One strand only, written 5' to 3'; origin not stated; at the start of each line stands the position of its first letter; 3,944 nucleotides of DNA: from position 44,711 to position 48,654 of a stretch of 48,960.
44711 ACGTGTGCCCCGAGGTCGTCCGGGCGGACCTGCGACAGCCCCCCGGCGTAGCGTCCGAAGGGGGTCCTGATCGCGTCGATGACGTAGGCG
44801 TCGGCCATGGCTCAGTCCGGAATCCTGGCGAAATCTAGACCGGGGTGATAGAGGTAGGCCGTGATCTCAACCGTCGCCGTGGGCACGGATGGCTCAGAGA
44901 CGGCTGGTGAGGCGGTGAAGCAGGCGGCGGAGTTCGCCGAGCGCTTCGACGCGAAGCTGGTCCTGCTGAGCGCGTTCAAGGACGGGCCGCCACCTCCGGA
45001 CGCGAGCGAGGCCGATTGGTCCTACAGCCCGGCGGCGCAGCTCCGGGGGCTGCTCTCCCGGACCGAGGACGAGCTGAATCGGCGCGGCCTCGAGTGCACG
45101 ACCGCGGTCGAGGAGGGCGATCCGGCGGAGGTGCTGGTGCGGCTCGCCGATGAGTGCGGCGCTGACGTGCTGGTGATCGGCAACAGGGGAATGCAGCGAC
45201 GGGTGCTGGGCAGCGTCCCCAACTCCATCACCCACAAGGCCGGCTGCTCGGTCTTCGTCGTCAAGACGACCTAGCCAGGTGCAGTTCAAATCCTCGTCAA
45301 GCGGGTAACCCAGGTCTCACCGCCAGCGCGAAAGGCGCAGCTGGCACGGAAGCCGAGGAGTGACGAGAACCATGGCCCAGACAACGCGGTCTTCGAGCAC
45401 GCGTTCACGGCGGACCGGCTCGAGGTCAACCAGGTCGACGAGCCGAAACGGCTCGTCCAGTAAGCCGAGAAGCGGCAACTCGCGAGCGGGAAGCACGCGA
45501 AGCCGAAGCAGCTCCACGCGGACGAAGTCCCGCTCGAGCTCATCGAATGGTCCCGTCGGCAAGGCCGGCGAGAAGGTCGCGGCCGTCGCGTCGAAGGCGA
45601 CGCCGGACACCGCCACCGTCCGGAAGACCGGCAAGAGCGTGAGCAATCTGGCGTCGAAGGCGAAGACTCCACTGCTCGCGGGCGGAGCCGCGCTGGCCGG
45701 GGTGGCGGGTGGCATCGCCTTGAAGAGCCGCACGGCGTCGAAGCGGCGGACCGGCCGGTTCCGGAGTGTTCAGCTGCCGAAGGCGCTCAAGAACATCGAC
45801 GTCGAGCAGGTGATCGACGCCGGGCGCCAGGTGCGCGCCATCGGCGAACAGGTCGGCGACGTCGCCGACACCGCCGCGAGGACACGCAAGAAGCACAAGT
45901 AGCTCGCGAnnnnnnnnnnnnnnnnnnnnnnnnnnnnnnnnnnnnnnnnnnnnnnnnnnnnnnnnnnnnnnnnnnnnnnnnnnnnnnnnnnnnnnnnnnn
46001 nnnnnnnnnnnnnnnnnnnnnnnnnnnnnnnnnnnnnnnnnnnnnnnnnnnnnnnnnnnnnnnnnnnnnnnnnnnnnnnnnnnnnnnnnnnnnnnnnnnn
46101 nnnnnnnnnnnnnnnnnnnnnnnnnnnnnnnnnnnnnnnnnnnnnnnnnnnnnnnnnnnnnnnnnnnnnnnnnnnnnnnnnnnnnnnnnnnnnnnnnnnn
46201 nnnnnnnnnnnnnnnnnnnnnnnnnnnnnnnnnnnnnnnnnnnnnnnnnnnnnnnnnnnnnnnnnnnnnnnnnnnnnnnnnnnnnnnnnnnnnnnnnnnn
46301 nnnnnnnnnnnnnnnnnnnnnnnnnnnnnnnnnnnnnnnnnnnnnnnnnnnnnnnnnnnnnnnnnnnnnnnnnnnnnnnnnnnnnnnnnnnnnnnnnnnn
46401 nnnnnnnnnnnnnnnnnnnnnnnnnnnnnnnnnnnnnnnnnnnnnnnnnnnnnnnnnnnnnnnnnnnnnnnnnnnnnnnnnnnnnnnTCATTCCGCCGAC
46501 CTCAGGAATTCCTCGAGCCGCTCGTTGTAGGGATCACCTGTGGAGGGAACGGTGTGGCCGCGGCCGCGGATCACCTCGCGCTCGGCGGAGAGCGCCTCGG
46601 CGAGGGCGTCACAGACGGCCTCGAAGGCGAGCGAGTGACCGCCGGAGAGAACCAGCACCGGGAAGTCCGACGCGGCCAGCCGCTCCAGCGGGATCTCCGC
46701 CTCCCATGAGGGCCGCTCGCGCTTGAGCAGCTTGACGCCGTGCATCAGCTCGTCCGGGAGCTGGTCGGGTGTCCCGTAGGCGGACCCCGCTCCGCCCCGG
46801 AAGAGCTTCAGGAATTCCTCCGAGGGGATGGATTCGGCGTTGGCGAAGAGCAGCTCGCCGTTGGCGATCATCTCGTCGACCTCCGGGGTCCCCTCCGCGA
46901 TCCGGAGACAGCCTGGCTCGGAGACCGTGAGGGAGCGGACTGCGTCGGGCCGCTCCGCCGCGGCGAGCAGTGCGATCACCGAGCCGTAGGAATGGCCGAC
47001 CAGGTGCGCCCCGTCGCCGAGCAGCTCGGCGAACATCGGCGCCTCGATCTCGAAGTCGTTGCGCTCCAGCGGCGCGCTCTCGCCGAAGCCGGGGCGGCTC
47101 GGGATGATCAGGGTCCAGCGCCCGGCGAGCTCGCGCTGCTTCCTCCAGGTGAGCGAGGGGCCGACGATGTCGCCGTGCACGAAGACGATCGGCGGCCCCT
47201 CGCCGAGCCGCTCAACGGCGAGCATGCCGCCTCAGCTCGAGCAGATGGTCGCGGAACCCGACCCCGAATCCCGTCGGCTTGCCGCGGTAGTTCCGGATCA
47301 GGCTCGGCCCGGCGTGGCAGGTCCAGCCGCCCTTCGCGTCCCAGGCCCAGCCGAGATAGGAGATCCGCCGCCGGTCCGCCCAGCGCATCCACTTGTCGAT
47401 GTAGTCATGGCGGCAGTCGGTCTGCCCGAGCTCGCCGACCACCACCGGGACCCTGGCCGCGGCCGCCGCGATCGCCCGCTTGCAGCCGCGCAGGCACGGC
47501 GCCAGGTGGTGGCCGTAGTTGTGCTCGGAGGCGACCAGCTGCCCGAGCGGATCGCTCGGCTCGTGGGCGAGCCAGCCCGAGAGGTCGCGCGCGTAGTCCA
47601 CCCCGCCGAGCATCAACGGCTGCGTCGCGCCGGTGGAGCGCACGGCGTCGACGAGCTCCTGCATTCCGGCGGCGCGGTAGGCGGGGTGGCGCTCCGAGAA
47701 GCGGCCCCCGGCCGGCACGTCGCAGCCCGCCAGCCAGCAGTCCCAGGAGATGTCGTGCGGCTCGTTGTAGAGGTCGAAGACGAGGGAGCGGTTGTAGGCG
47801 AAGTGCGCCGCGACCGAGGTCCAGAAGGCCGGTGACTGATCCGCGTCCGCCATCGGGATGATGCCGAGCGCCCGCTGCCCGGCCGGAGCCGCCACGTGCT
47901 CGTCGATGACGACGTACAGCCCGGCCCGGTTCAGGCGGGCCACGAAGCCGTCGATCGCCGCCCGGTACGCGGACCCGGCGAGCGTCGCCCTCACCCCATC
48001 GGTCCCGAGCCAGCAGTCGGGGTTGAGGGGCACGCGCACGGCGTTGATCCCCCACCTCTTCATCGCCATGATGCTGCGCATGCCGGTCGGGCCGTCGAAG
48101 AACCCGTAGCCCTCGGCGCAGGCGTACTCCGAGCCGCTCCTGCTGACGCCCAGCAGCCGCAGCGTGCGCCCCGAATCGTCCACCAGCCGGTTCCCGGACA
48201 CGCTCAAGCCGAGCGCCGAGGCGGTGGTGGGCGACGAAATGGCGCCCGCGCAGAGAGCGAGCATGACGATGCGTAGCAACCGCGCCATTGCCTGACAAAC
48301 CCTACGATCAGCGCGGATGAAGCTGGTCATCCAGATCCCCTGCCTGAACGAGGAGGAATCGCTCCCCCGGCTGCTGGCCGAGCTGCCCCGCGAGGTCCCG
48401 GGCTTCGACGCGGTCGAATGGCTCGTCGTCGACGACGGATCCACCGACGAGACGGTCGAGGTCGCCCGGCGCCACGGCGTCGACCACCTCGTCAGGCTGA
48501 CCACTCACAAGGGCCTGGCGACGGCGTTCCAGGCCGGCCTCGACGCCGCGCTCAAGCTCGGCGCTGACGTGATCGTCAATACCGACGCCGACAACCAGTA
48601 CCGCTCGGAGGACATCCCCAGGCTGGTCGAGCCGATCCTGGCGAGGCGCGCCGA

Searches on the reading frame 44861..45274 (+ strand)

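Call 36: search_protein_families(library=pfam, proteins=[window:44861-45274:+], max_evalue=0.00001)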
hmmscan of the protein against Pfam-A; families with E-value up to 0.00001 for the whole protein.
window:44861-45274:+ (137 aa): 1 family
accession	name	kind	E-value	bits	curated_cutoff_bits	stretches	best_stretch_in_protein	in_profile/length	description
PF00582.32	Usp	-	8.6e-28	98.1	24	1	1-135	1-141/141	Universal stress protein family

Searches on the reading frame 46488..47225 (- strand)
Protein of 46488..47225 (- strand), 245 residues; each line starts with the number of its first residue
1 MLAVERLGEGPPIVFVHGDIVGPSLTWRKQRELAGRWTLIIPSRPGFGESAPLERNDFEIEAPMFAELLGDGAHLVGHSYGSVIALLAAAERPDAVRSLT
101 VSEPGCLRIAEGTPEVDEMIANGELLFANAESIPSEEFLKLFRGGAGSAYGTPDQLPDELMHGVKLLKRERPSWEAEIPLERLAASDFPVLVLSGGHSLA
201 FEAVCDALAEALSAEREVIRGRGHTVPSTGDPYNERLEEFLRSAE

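Call 36: search_protein_families(library=pfam, proteins=[window:46488-47225:-], max_evalue=0.00001)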
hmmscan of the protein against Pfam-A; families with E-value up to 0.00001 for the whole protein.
window:46488-47225:- (245 aa): 2 families
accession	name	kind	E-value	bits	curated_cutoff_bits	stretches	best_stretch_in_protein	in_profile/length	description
PF00561.26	Abhydrolase_1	-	4.4e-14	53.2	25.8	1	11-131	1-125/245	alpha/beta hydrolase fold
PF12697.13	Abhydrolase_6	-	7.1e-14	53.4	26.3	1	13-227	1-206/217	Alpha/beta hydrolase family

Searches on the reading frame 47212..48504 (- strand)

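Call 36: search_protein_families(library=pfam, proteins=[window:47212-48504:-], max_evalue=0.00001)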
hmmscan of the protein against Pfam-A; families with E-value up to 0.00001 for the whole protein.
window:47212-48504:- (430 aa): 1 family
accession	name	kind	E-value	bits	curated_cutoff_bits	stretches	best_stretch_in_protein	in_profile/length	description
PF00150.24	Cellulase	-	6.1e-31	108.3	23.5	1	144-391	26-271/272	Cellulase (glycosyl hydrolase family 5)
